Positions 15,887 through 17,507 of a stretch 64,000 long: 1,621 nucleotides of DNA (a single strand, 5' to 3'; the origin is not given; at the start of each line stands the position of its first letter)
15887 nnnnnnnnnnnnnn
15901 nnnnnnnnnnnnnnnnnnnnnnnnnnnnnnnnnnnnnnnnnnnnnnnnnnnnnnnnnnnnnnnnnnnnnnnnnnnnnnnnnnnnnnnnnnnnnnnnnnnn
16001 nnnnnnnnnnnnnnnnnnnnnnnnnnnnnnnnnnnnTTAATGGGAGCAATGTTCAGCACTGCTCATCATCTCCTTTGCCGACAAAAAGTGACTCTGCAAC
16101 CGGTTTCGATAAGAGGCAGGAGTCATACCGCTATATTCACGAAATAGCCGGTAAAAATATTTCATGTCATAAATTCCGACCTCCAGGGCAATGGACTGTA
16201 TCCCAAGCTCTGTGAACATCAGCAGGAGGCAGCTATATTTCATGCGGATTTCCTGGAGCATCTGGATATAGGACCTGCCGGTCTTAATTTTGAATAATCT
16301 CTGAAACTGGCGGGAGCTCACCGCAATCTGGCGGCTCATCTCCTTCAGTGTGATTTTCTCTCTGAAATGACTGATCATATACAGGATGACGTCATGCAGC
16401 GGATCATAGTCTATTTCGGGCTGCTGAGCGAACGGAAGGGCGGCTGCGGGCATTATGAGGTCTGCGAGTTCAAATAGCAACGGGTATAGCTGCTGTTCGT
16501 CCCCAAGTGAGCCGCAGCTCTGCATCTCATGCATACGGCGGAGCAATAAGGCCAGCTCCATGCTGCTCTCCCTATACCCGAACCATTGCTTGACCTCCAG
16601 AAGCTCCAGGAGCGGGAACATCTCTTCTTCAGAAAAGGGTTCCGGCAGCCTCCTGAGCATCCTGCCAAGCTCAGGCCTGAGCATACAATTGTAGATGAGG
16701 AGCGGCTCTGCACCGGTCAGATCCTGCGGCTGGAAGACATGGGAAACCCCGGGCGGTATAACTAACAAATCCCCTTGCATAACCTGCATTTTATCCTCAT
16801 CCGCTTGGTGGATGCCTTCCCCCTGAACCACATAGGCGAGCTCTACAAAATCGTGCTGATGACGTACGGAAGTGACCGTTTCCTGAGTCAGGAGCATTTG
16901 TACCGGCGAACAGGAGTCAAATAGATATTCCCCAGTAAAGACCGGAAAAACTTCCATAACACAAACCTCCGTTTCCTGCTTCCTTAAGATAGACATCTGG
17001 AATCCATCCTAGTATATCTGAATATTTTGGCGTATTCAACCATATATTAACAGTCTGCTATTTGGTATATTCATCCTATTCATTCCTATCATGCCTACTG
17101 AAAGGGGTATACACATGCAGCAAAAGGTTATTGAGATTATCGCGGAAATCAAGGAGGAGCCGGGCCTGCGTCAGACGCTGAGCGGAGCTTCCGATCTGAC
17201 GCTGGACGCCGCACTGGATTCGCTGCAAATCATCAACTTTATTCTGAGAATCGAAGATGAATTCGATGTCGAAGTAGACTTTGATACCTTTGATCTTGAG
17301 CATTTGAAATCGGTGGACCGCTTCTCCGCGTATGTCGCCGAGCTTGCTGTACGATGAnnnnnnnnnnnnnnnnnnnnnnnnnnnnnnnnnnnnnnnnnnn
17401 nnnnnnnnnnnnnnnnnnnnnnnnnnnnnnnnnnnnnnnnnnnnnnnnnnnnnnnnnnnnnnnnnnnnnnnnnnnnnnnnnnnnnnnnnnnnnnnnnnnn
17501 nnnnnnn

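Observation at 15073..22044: Cryptic carrier-protein-centred biosynthetic operon: ACP, ATP-grasp, GT28-like glycosyltransferase, radical SAM/SPASM and Gfo/Idh/MocA oxidoreductase, divergent from AraC plus a BtrH_N-like transferase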

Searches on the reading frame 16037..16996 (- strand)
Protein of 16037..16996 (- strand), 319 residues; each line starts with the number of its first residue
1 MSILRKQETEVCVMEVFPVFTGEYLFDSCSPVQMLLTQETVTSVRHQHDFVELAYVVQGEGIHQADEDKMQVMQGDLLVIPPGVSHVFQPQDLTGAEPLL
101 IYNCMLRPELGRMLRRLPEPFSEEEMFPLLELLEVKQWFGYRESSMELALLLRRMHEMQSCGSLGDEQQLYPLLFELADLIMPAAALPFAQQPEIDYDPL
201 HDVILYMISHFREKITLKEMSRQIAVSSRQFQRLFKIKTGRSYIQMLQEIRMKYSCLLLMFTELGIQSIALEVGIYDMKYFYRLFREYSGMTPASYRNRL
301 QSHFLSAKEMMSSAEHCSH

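Call 3: search_protein_families(library=pfam, proteins=[window:16037-16996:-], max_evalue=0.01)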
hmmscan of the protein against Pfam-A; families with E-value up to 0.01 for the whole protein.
window:16037-16996:- (319 aa): 8 families
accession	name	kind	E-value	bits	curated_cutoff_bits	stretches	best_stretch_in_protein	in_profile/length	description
PF12833.13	HTH_18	-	2e-18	66.9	33.6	1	221-299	2-80/80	Helix-turn-helix domain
PF00165.29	HTH_AraC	-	5.1e-14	52.4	26.6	2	266-298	11-42/42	Bacterial regulatory helix-turn-helix proteins, AraC family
PF02311.25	AraC_binding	-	9.1e-10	38.8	21.1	1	45-108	18-78/135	AraC-like ligand binding domain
PF07883.17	Cupin_2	-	3.7e-08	33.4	27.2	1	40-88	9-56/70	Cupin domain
PF03079.20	ARD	-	1.4e-05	25.8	27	1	46-89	88-136/157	ARD/ARD' family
PF05899.18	Cupin_3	-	5.5e-05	23.2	23.5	1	36-85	11-61/74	EutQ-like cupin domain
PF00190.28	Cupin_1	-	0.0014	18.6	22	1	51-89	55-100/151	Cupin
PF12852.13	Cupin_6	-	0.0026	18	26.7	1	42-92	28-78/183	Cupin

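Call 4: search_protein_families(library=ncbifam, proteins=[window:16037-16996:-], max_evalue=0.01)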
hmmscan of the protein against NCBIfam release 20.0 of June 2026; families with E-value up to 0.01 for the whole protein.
window:16037-16996:- (319 aa): 34 families (the best 25 are shown)
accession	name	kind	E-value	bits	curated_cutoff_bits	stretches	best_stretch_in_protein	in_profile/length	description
NF007860.0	PRK10572.1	equivalog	2.7e-20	72.4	208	1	188-301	174-286/292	arabinose operon transcriptional regulator AraC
NF047455.1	TF_Staph_AryK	equivalog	1.8e-16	59.6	850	1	166-306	127-265/759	transcriptional regulator AryK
NF010026.0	PRK13501.1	equivalog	2e-16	60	363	2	211-307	189-286/290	HTH-type transcriptional activator RhaR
NF010025.2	PRK13500.1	equivalog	1.9e-15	57.2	525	1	45-301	33-279/282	HTH-type transcriptional activator RhaR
NF010027.0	PRK13502.1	equivalog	2.5e-14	53.4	384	1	44-298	32-276/282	HTH-type transcriptional activator RhaR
NF010028.0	PRK13503.1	equivalog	1.9e-13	50.4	288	1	45-300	30-273/278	HTH-type transcriptional activator RhaS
NF006902.0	PRK09393.1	equivalog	6.4e-13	48.6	425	1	197-302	219-324/327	transcriptional regulator FtrA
TIGR02297.1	HpaA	equivalog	2.9e-12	46.4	274.65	1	44-299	37-287/287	4-hydroxyphenylacetate catabolism regulatory protein HpaA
NF047788.1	TransRegPocR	equivalog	4.6e-12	45.8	500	1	200-301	191-292/296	transcriptional regulator PocR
TIGR04094.1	adjacent_YSIRK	equivalog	1.5e-11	43.9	200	1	201-297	288-383/383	YSIRK-targeted surface antigen transcriptional regulator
NF007432.1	PRK09978.1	equivalog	1.7e-11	43.8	500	1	215-310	159-253/274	DNA-binding transcriptional regulator GadX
NF049968.1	QhpR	equivalog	3.4e-11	42.8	250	1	212-297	200-284/284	AraC-like transcriptional regulator QhpR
NF049932.1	TranspRegBtr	equivalog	4.1e-11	42.1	900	1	53-301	33-267/531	bacillibactin transport transcriptional regulator Btr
NF007633.0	PRK10296.1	equivalog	4.2e-11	42.9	264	1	216-302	191-277/280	transcriptional regulator ChbR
NF050186.1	TransRegGliRPseudo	equivalog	3.7e-10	39.7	570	1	220-299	258-336/338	AraC family transcriptional regulator GliR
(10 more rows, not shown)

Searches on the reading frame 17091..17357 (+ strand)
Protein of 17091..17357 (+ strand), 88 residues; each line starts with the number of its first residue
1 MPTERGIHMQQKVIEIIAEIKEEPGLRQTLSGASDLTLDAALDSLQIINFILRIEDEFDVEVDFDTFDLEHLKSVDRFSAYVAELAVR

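Call 3: search_protein_families(library=pfam, proteins=[window:17091-17357:+], max_evalue=0.01)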
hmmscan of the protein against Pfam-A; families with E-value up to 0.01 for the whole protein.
window:17091-17357:+ (88 aa): 1 family
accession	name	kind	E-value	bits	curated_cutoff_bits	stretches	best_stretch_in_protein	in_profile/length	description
PF00550.31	PP-binding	-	4.1e-07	30.6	20.8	1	12-82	2-67/67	Phosphopantetheine attachment site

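Call 4: search_protein_families(library=ncbifam, proteins=[window:17091-17357:+], max_evalue=0.01)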
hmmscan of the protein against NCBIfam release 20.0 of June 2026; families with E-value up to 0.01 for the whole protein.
window:17091-17357:+ (88 aa): 15 families
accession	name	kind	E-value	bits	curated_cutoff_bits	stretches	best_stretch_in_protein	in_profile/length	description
NF009104.0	PRK12449.1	equivalog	1.4e-07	31.3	70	1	11-83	8-76/80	acyl carrier protein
NF003464.0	PRK05087.1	equivalog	1.8e-07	31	68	1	8-84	2-76/78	D-alanine--poly(phosphoribitol) ligase subunit DltC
NF005480.0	PRK07081.1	equivalog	3.4e-06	26.9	72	1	9-86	1-77/83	acyl carrier protein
NF002148.0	PRK00982.1-2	subfamily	4.2e-06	26.5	71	1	9-84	5-76/79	acyl carrier protein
NF058660.1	cispen_ACP_AmcB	equivalog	9.1e-06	25.8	80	1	32-85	25-78/80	cispentacin biosynthesis acyl carrier protein AmcB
NF002150.0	PRK00982.1-4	subfamily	1.2e-05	25.5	66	1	29-84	24-77/80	acyl carrier protein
TIGR00517.1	acyl_carrier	equivalog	3.4e-05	23.6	70.45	1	12-83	3-74/77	acyl carrier protein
NF002147.0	PRK00982.1-1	equivalog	5.4e-05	22.9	84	1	9-85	4-80/83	acyl carrier protein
TIGR01688.1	dltC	equivalog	6e-05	23.1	52.35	1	11-71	2-60/73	D-alanine--poly(phosphoribitol) ligase subunit 2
NF040636.1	AcpM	exception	7.2e-05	22.7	146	1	10-86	3-79/93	meromycolate extension acyl carrier protein AcpM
NF052616.1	ACP_for_OlsHI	equivalog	0.00036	20.8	130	1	30-84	25-79/83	ornithine lipid biosynthesis acyl carrier protein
NF005798.0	PRK07639.1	equivalog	0.00092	19.6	100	1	13-85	10-81/91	petrobactin biosynthesis protein AsbD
NF005079.0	PRK06508.1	equivalog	0.0038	17.6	83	1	11-67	6-60/93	acyl carrier protein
NF006031.0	PRK08172.1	equivalog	0.0052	17.4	76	1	29-73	23-65/82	acyl carrier protein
NF002149.0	PRK00982.1-3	equivalog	0.0059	16.5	106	1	29-81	22-72/78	acyl carrier protein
